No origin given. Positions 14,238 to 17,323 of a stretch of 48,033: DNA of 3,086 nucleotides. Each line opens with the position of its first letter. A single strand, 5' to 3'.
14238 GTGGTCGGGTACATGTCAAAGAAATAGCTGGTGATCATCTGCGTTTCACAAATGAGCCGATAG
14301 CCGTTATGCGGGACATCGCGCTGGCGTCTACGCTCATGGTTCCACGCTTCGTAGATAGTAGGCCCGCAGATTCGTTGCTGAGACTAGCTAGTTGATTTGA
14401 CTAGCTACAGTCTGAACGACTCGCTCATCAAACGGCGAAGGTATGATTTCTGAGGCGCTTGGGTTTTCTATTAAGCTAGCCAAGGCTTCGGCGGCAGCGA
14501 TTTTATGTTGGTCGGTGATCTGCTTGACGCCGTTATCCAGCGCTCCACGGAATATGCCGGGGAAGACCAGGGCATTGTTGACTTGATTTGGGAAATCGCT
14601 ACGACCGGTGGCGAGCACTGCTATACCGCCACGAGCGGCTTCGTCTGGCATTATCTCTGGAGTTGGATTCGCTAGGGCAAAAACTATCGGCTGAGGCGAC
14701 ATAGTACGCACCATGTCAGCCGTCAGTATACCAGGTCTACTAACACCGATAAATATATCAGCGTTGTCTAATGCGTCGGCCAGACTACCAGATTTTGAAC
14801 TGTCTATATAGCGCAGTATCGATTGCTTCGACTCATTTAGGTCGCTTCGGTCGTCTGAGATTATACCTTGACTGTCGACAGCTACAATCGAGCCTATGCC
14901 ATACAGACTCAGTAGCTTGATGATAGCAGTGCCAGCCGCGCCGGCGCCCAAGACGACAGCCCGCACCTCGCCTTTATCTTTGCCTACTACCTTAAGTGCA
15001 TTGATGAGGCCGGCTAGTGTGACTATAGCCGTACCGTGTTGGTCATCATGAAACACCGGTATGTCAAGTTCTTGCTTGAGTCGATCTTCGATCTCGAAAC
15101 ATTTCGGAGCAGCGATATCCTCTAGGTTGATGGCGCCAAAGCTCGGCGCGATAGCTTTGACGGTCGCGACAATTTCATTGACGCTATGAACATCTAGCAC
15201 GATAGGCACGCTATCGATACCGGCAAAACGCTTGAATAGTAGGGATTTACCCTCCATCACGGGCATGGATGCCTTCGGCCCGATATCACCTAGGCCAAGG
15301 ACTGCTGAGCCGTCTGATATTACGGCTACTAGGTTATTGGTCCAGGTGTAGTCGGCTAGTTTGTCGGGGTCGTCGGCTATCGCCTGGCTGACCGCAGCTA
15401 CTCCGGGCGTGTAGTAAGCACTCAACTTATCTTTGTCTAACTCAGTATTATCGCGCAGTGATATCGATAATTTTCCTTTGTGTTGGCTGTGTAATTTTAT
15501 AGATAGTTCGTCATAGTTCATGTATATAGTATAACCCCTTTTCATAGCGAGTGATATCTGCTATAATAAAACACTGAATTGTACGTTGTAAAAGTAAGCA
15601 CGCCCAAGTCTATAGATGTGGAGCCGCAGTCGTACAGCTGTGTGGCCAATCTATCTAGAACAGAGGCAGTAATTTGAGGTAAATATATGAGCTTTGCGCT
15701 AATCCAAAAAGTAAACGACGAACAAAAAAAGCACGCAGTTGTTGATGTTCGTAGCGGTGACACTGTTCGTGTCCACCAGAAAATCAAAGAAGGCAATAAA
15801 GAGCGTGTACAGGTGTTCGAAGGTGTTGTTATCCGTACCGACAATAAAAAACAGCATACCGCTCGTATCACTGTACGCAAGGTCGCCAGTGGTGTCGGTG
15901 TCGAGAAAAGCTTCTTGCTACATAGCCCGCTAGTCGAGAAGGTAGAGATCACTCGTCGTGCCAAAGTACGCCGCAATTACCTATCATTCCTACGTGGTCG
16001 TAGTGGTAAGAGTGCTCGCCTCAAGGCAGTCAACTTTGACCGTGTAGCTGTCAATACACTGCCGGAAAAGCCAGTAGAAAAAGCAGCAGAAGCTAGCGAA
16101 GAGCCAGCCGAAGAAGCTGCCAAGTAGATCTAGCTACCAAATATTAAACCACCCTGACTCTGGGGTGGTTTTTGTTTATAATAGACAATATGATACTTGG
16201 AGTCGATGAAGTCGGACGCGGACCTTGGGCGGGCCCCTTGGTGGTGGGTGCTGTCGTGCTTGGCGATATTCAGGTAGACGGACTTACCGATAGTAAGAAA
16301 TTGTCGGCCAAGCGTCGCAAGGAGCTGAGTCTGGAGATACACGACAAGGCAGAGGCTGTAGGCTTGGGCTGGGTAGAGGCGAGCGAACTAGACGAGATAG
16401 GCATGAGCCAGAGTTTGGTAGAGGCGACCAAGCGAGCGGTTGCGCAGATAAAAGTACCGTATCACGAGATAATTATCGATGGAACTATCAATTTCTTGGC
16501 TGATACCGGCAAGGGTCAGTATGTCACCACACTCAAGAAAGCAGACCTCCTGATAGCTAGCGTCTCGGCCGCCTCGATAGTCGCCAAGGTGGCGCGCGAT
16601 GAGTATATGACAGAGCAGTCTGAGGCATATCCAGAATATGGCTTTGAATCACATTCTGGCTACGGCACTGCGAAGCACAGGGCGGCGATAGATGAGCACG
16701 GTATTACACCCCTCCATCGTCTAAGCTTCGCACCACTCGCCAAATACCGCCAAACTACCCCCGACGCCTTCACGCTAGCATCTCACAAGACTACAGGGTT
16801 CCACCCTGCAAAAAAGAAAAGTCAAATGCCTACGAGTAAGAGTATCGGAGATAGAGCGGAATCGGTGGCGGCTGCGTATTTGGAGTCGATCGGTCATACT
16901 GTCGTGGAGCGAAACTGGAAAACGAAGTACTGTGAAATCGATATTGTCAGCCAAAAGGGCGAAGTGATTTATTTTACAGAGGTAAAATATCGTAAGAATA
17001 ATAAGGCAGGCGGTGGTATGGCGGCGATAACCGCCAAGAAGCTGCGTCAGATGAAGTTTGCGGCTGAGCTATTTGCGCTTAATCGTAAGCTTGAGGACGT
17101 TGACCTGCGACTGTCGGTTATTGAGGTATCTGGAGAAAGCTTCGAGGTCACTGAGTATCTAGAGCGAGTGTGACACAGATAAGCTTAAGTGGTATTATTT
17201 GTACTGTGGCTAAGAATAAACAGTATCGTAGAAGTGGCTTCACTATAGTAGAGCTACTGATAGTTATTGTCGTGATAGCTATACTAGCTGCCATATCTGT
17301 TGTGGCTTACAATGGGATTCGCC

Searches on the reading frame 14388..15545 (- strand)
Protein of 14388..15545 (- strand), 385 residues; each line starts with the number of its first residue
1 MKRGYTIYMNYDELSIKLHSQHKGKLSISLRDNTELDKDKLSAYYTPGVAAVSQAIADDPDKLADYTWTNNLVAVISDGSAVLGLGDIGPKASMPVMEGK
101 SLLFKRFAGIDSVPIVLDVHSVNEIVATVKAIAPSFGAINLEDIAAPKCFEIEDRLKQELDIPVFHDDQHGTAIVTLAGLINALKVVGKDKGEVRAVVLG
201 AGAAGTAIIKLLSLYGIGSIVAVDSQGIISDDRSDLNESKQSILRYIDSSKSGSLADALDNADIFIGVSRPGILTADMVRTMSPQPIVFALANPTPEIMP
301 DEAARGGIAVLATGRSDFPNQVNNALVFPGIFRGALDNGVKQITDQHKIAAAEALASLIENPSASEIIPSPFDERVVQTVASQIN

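Call 9: search_protein_families(library=pfam, proteins=[window:14388-15545:-], max_evalue=0.00001)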
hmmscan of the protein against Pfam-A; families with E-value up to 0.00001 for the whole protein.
window:14388-15545:- (385 aa): 2 families
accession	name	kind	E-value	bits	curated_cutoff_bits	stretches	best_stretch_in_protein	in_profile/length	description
PF00390.24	malic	-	1.4e-29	103.6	23.1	1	38-157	17-182/182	Malic enzyme, N-terminal domain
PF03949.21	Malic_M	-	3.2e-24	86.1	23.5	1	171-369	3-237/258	Malic enzyme, NAD binding domain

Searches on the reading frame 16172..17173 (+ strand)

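Call 9: search_protein_families(library=pfam, proteins=[window:16172-17173:+], max_evalue=0.00001)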
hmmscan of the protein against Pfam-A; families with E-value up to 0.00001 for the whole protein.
window:16172-17173:+ (333 aa): 2 families
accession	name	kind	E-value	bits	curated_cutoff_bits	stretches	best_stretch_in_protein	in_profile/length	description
PF01351.25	RNase_HII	-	1.4e-37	130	25.8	1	9-187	1-197/199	Ribonuclease HII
PF02021.23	UPF0102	-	5e-20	72.1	23.6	1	229-319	1-80/80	Uncharacterised protein family UPF0102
